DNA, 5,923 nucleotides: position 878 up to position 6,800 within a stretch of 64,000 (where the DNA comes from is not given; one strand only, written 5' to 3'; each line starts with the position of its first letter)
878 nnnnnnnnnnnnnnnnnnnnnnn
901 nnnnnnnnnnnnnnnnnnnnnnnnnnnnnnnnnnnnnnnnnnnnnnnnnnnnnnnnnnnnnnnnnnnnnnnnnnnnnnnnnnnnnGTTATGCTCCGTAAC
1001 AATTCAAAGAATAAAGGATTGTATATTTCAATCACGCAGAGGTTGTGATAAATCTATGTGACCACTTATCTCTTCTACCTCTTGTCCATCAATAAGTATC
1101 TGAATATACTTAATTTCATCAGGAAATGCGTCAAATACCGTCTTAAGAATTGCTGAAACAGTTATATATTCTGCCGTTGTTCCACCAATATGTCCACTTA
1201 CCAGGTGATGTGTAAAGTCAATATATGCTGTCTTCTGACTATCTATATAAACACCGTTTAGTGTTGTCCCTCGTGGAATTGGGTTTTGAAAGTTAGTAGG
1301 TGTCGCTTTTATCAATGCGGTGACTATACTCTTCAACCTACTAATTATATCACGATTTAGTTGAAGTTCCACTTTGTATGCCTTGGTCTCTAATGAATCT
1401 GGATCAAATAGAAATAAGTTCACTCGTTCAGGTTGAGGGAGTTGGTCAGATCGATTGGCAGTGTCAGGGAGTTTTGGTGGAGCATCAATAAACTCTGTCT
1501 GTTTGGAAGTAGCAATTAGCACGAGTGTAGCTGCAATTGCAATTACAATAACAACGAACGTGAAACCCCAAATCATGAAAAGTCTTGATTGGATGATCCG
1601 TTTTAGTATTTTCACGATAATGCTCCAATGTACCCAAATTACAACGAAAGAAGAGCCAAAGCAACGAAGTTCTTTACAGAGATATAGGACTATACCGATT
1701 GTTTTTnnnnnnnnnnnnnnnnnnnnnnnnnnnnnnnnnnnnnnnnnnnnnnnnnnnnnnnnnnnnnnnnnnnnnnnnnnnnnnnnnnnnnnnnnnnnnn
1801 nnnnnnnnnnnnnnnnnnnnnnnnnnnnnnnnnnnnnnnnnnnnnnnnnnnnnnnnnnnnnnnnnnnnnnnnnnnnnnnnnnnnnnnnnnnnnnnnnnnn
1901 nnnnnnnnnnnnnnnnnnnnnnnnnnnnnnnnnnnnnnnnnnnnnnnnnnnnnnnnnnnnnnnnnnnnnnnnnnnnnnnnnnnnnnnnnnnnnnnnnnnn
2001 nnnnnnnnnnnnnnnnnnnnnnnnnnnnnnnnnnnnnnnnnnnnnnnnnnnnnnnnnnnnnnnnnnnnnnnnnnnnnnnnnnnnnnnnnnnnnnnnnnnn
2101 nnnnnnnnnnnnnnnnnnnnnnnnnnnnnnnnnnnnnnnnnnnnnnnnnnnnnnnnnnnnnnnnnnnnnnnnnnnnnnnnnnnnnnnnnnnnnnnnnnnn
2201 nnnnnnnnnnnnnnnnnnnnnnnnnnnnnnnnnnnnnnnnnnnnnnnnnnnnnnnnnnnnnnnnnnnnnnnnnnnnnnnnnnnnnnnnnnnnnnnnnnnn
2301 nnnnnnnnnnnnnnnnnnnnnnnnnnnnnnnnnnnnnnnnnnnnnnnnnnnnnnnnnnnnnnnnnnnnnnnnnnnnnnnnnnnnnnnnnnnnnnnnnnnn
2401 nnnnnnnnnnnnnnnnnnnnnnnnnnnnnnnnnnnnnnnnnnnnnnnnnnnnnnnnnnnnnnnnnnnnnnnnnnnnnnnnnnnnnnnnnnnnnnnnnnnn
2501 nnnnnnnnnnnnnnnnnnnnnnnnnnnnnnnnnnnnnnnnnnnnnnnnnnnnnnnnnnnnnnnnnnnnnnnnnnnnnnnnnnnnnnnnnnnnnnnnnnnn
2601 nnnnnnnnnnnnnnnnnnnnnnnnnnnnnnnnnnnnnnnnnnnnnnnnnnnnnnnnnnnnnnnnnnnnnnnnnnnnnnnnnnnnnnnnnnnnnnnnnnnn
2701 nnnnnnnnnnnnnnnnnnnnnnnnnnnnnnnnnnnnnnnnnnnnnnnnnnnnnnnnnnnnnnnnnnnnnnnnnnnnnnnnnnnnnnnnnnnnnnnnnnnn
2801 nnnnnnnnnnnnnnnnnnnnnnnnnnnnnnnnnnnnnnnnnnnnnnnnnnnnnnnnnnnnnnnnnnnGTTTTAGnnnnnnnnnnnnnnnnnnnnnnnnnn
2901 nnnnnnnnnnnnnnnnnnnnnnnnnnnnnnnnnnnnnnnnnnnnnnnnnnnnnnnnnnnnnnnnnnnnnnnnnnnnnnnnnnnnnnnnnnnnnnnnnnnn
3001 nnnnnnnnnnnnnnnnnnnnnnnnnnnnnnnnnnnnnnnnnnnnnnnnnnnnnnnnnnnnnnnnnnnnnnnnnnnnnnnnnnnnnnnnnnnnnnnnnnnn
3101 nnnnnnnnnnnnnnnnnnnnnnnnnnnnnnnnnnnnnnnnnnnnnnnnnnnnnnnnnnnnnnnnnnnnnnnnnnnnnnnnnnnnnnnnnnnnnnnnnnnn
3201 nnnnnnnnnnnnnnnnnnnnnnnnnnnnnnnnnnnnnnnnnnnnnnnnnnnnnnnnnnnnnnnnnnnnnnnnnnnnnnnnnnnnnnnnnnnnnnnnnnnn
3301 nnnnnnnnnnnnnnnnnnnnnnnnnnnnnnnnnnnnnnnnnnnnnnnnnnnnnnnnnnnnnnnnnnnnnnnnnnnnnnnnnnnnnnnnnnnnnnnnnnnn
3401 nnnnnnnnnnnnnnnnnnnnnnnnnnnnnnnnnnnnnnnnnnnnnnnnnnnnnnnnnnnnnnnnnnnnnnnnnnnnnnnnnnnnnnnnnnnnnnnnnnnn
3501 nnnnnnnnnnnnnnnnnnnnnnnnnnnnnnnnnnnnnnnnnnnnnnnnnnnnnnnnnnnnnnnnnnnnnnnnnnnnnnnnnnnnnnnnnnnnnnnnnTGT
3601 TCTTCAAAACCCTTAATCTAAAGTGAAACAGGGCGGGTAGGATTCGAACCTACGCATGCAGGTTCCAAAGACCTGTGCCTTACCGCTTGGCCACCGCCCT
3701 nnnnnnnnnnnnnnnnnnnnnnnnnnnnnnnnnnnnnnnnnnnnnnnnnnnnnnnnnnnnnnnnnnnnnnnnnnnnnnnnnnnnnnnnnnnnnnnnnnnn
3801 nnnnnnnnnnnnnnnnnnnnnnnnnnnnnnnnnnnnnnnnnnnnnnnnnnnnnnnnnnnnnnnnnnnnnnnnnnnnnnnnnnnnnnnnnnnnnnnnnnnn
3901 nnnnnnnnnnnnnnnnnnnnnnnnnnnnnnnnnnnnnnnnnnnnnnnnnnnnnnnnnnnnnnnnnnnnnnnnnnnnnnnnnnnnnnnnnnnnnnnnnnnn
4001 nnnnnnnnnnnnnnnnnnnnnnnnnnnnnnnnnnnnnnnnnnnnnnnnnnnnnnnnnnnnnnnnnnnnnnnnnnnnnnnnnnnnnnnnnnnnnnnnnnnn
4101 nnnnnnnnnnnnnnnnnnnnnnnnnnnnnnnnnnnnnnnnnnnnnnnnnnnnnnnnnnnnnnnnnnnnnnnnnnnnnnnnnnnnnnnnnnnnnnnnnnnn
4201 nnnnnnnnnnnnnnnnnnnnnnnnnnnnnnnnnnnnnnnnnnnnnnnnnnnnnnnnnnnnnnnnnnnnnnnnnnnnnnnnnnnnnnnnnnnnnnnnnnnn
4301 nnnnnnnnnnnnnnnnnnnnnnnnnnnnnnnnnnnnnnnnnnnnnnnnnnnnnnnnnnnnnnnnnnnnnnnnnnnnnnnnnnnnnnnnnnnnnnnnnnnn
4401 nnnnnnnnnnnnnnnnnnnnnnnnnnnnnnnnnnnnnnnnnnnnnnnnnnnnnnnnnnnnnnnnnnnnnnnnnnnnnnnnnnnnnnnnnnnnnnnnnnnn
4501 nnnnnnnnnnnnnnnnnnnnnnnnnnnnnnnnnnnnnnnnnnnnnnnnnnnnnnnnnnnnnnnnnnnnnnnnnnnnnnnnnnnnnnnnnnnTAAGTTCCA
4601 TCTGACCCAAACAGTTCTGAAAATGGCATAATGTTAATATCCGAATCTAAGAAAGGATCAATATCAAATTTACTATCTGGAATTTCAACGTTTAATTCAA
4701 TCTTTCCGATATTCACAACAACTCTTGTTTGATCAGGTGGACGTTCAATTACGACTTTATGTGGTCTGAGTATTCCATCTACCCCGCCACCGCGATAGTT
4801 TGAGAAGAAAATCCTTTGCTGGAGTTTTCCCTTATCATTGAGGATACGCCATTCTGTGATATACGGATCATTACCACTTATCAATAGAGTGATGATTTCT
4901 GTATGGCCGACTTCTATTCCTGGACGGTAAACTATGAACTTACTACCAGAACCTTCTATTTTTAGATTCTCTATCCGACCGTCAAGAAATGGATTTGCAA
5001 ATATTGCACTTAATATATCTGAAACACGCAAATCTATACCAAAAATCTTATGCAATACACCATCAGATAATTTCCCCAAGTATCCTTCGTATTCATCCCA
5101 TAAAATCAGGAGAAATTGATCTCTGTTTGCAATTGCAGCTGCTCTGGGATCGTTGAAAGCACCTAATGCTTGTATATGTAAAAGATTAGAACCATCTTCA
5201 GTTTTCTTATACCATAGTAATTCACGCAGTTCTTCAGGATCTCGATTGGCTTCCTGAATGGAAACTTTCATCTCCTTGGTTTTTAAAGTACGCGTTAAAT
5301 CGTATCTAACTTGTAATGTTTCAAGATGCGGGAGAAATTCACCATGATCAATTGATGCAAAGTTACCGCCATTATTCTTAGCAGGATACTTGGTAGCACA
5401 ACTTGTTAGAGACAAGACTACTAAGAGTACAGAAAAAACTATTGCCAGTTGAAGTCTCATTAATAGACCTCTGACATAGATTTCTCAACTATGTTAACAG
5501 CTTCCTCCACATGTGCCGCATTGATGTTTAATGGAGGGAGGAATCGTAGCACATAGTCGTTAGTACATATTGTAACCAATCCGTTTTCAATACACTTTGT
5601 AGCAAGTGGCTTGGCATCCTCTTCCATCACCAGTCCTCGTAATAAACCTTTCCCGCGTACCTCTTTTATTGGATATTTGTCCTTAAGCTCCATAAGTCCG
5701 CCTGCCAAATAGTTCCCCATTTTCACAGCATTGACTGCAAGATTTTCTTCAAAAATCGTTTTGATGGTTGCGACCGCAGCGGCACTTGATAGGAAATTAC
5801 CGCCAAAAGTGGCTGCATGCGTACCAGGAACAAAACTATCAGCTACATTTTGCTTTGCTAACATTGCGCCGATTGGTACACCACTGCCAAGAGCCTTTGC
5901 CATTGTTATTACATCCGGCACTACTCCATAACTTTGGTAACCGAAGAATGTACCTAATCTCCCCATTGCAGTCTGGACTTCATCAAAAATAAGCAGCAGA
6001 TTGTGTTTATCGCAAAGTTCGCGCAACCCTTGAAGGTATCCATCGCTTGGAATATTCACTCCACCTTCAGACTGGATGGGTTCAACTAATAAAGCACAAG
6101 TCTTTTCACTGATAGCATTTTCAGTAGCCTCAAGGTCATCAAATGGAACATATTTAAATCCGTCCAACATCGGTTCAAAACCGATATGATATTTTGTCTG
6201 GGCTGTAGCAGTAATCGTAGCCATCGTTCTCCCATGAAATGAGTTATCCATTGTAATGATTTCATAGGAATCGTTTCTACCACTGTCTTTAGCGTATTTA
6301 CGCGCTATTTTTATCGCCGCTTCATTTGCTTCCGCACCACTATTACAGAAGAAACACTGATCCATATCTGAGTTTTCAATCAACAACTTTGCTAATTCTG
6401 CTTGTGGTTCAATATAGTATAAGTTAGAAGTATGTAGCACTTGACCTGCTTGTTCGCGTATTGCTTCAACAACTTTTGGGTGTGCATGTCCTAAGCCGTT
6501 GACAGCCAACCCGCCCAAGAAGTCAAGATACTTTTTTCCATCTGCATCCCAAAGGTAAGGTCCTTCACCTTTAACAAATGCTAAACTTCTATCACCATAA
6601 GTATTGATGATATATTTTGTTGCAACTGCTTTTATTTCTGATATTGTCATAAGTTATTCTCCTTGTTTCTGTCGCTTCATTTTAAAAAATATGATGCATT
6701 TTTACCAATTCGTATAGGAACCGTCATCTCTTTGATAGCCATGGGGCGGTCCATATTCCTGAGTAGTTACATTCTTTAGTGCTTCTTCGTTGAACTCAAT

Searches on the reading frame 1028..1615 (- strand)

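Call 59: search_protein_families(library=pfam, proteins=[window:1028-1615:-], max_evalue=0.001)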
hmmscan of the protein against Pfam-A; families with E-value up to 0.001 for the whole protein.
window:1028-1615:- (195 aa): 1 family
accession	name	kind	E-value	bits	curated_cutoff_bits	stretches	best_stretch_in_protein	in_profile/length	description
PF10646.14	Germane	-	7.2e-15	56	23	1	67-181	2-117/117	Sporulation and spore germination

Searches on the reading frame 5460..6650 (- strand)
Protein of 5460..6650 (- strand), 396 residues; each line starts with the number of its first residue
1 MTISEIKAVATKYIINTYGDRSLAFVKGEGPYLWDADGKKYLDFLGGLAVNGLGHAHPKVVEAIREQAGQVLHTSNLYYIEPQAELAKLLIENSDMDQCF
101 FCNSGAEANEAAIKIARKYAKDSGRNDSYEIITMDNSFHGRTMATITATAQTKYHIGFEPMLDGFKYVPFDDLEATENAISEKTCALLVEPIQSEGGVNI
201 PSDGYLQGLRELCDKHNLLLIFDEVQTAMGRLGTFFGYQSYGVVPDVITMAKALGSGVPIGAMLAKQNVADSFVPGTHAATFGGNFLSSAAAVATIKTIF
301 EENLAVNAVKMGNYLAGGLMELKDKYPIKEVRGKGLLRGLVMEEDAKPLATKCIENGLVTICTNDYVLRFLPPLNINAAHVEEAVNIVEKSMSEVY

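Call 59: search_protein_families(library=pfam, proteins=[window:5460-6650:-], max_evalue=0.001)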
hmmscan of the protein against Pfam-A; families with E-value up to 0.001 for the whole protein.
window:5460-6650:- (396 aa): 3 families
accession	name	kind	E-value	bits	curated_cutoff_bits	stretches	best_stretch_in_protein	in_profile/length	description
PF00202.27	Aminotran_3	-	1.9e-116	389.5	30.5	1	23-390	11-401/403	Aminotransferase class-III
PF00155.27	Aminotran_1_2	-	3.1e-05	23.8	19.7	1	172-358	129-328/361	Aminotransferase class I and II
PF00266.25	Aminotran_5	-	4.9e-05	22.9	21.5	1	87-230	52-182/371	Aminotransferase class-V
